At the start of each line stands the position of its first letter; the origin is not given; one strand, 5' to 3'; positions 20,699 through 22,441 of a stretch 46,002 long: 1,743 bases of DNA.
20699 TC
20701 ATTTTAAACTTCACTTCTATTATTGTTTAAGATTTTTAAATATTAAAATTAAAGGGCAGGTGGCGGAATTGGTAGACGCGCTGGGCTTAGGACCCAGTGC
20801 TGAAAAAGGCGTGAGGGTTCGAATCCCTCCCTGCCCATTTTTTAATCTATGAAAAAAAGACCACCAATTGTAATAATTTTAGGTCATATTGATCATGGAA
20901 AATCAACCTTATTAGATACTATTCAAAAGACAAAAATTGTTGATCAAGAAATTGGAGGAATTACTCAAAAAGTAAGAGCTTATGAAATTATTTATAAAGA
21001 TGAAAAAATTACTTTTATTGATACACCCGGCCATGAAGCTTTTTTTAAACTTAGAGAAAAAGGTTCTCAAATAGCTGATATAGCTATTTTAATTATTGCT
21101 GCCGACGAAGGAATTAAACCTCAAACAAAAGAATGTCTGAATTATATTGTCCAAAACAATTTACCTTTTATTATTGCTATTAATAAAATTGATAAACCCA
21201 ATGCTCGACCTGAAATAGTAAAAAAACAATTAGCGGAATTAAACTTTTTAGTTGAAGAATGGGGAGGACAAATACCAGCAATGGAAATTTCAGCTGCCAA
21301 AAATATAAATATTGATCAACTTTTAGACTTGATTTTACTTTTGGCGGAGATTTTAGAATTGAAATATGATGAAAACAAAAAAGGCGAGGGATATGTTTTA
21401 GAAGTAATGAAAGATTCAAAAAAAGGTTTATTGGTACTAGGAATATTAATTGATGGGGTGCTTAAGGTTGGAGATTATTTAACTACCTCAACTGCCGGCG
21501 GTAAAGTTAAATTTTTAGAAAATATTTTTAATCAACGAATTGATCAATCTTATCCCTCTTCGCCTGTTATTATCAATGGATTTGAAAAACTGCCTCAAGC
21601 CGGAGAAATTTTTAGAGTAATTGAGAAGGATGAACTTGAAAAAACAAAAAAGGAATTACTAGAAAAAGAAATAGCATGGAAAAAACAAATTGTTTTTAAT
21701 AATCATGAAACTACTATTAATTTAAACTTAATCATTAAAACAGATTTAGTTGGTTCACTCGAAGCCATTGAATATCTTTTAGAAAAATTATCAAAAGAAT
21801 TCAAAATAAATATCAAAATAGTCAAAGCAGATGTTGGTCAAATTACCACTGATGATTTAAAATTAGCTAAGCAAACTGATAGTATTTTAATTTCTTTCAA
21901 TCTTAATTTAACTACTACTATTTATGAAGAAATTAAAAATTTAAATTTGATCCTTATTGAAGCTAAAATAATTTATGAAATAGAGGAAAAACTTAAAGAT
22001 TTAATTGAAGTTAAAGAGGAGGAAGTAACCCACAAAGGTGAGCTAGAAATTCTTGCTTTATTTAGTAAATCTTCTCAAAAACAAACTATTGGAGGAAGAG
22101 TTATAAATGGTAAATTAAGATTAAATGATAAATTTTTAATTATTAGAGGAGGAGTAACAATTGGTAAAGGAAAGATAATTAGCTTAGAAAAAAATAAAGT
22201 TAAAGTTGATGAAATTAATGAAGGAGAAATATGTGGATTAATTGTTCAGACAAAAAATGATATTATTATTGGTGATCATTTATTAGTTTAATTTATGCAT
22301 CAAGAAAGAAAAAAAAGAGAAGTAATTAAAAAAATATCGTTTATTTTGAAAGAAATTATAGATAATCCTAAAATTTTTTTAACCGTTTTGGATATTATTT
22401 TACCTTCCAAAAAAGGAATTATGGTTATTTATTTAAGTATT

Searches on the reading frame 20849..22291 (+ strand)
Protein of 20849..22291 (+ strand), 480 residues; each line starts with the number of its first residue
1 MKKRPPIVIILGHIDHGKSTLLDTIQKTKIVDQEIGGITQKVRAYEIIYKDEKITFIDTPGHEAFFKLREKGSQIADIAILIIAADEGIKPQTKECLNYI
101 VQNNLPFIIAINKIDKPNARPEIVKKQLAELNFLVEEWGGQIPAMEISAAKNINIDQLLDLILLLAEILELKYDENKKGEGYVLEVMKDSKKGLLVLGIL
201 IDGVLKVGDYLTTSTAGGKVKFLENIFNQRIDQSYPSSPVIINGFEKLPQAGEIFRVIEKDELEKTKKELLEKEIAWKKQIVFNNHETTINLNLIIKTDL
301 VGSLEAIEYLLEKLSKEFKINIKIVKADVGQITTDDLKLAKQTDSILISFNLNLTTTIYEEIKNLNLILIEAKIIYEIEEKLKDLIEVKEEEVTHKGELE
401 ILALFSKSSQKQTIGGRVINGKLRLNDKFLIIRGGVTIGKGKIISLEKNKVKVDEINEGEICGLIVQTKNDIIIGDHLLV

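Call 77: search_protein_families(library=pfam, proteins=[window:20849-22291:+], max_evalue=0.00001)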
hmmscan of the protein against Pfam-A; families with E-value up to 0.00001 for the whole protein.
window:20849-22291:+ (480 aa): 6 families
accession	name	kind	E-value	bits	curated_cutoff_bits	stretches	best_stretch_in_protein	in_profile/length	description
PF00009.33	GTP_EFTU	-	4.3e-38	131.2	26.5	1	6-164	4-184/188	Elongation factor Tu GTP binding domain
PF11987.13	IF-2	-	6.3e-21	74.9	27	1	283-383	16-117/117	Translation-initiation factor 2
PF01926.29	MMR_HSR1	-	2.4e-13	50.6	21.9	1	8-113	2-113/113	50S ribosome-binding GTPase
PF22042.2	EF-G_D2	-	1.6e-12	47.8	27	1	180-256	3-82/84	Elongation factor G domain 2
PF03144.31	GTP_EFTU_D2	-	1.6e-11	44.9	30.3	1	413-477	3-71/73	Elongation factor Tu domain 2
PF00071.28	Ras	-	7.6e-08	32.5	21.6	1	8-162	2-156/162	Ras family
